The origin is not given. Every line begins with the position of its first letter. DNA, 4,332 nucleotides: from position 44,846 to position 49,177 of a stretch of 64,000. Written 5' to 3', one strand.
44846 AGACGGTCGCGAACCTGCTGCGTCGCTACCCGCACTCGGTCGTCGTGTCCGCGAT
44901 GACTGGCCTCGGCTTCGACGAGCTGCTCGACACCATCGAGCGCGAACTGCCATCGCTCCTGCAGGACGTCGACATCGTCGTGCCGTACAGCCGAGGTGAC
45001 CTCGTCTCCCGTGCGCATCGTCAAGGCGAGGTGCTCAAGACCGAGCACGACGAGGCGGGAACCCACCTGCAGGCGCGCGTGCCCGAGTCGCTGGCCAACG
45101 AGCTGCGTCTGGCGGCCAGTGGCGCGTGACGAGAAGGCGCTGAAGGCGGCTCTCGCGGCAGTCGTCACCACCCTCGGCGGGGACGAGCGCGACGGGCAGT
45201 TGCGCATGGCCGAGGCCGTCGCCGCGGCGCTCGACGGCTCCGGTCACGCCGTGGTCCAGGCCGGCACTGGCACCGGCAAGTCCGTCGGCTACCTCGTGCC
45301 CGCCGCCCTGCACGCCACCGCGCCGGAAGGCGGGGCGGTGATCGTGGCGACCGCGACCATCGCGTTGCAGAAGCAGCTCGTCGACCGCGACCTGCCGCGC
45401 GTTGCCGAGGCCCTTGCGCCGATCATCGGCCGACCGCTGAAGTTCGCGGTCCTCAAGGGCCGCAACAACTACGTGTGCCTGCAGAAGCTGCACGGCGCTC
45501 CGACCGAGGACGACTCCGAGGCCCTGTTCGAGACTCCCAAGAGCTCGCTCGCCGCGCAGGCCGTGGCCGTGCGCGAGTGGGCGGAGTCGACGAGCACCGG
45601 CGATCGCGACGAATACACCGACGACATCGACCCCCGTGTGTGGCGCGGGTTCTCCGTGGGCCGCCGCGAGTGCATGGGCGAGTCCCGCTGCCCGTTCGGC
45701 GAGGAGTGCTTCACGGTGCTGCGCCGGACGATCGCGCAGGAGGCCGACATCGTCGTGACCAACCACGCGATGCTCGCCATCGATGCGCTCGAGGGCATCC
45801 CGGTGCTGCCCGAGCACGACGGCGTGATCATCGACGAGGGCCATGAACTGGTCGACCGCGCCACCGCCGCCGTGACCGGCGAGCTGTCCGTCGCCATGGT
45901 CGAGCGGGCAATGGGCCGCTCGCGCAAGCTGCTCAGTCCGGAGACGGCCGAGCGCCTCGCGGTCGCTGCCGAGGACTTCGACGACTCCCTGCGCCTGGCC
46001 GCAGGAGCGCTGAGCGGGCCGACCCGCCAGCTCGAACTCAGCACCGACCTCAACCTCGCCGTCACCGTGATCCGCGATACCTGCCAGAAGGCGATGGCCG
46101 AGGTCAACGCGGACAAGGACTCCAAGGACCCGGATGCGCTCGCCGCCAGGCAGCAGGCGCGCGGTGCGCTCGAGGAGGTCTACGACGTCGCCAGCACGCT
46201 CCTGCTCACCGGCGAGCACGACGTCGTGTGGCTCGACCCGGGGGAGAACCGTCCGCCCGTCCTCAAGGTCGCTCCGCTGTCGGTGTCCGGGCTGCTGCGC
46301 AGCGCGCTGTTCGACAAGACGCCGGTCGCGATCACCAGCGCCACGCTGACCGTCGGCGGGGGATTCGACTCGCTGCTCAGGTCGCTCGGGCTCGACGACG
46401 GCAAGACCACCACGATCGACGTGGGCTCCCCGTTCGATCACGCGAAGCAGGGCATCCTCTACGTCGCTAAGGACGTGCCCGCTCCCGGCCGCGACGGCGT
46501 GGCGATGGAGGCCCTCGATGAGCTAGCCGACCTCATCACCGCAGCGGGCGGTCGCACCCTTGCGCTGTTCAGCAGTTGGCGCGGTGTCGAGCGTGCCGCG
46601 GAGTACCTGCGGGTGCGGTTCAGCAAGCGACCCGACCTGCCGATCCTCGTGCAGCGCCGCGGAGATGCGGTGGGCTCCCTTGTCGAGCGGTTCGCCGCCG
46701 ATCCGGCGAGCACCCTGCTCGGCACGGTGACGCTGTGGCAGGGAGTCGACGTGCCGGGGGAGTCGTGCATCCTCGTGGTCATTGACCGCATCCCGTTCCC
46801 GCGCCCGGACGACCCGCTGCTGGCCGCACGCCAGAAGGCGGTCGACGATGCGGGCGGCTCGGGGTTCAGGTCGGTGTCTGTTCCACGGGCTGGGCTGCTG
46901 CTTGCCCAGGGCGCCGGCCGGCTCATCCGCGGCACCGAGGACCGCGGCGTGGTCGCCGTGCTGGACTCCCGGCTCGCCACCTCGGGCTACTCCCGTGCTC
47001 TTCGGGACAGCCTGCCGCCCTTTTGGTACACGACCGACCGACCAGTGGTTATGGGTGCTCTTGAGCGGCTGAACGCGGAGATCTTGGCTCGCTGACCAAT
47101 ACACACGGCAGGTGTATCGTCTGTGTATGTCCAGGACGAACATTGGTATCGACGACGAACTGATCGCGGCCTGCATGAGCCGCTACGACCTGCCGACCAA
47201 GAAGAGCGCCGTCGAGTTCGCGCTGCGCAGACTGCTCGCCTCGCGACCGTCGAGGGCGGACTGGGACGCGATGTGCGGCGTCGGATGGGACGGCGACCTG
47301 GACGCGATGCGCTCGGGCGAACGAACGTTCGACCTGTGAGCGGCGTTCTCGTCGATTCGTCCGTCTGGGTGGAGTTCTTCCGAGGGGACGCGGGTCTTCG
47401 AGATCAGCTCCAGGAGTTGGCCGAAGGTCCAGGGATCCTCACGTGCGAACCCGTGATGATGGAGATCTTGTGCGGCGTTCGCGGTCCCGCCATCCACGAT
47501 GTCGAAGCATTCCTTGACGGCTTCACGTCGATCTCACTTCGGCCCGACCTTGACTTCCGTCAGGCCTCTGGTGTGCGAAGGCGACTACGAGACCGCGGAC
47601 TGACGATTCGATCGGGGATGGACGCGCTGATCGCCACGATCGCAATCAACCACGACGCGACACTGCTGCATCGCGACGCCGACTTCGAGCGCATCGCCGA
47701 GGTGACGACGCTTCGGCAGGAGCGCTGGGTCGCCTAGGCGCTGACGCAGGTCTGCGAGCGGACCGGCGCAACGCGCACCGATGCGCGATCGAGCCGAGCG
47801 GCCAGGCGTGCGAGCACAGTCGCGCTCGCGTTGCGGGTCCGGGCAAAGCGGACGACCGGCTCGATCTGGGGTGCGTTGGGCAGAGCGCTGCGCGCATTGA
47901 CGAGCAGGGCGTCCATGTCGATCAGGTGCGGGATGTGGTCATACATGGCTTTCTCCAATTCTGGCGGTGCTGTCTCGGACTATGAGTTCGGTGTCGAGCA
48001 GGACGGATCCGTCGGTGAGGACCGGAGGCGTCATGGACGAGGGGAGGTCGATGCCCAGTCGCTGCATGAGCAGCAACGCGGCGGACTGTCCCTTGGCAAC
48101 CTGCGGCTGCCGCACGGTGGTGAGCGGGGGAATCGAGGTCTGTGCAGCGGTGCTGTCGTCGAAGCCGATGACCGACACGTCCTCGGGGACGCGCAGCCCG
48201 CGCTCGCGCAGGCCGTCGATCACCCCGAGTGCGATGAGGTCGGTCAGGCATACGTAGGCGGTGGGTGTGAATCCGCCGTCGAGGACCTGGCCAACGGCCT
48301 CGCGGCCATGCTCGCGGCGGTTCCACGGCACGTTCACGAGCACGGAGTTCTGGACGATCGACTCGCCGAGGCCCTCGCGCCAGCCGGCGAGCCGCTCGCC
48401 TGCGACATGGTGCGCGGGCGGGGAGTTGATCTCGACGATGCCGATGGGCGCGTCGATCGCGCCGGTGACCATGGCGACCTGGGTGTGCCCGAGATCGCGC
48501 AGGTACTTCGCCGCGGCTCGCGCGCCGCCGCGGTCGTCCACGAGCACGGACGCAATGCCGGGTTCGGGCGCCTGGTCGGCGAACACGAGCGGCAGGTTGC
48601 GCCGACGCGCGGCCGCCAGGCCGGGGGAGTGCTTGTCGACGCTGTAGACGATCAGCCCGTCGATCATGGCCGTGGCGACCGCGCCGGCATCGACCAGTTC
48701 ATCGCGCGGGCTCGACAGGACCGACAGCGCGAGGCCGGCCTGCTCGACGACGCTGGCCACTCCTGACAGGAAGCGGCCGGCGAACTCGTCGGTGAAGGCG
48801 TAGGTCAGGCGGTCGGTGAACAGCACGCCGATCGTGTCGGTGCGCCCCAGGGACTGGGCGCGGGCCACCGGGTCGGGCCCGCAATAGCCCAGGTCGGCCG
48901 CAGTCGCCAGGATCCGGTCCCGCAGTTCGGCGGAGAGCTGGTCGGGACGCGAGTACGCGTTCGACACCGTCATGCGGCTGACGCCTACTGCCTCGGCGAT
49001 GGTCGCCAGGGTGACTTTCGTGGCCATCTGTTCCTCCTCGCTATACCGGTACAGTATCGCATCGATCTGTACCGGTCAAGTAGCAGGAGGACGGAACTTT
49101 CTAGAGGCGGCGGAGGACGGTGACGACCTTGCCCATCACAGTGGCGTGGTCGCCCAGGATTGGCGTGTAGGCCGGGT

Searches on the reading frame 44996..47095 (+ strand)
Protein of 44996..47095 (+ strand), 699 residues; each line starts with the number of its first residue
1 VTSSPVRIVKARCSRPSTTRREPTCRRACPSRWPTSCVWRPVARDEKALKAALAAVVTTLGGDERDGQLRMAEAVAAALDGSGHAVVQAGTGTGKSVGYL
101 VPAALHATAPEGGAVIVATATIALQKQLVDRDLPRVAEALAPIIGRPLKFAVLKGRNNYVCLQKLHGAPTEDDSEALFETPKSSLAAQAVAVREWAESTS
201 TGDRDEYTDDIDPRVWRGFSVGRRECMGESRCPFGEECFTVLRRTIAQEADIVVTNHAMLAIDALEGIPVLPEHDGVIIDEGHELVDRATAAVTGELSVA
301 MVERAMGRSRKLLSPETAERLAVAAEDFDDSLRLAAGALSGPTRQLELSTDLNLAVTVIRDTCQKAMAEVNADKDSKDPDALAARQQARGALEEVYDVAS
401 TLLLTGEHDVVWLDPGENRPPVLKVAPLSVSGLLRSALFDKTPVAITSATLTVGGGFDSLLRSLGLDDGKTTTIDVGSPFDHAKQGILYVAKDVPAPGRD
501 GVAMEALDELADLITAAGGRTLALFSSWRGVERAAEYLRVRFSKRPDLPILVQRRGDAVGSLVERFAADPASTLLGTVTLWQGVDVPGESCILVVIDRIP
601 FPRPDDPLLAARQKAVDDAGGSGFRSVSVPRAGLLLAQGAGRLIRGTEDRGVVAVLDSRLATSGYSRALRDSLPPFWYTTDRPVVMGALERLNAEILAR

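Call 14: search_protein_families(library=pfam, proteins=[window:44996-47095:+], max_evalue=0.001)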
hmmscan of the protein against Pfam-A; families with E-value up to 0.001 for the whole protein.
window:44996-47095:+ (699 aa): 2 families
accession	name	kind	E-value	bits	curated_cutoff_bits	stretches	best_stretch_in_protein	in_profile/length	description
PF13307.12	Helicase_C_2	-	4.6e-35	121.6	25.3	1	511-675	2-169/170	Helicase C-terminal domain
PF00270.35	DEAD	-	7.3e-09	36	26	1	73-131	6-64/167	DEAD/DEAH box helicase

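Call 59: search_protein_families(library=padloc, proteins=[window:44996-47095:+], max_evalue=0.001)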
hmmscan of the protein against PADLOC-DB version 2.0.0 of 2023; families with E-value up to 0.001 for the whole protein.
window:44996-47095:+ (699 aa): 7 families
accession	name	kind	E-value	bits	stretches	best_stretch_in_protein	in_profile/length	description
PDLC01439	typeIV_DinG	-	3.7e-120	400.3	1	60-680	12-563/575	CAS-IV-A; associated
PDLC01729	typeIV_DinG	-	2.6e-59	199.6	1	48-660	4-617/666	Csf4_0_IVA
PDLC01730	typeIV_DinG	-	1.1e-15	55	1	52-264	111-313/802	Csf4_1_IVA1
PDLC01321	typeIV_DinG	-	2.4e-14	51.1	2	245-451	157-346/559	CAS-IV-A; associated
PDLC01007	typeIV_DinG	-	2.7e-11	40.8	1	76-166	10-96/676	CRISPR type AFERR-associated DEAD/DEAH-box helicase Csf4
PDLC04986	PDC-S28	-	6.4e-05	19.5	1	580-667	398-477/831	-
PDLC02864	DpdF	-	0.00065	16.6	0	73-130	28-80/610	DpdF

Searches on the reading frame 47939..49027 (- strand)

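Call 14: search_protein_families(library=pfam, proteins=[window:47939-49027:-], max_evalue=0.001)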
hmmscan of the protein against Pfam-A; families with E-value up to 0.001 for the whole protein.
window:47939-49027:- (362 aa): 4 families
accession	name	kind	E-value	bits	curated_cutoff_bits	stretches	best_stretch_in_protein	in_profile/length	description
PF13377.12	Peripla_BP_3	-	1e-29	104.2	26.5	1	174-354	2-167/167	Periplasmic binding protein-like domain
PF00532.27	Peripla_BP_1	-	6.1e-16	59.2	22.2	1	86-323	19-260/281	Periplasmic binding proteins and sugar binding domain of LacI family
PF13407.12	Peripla_BP_4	-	1.1e-09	38.7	35.1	1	119-299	53-226/258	Periplasmic binding protein domain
PF00356.27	LacI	-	8.4e-08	32.3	27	1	6-48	1-43/46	Bacterial regulatory proteins, lacI family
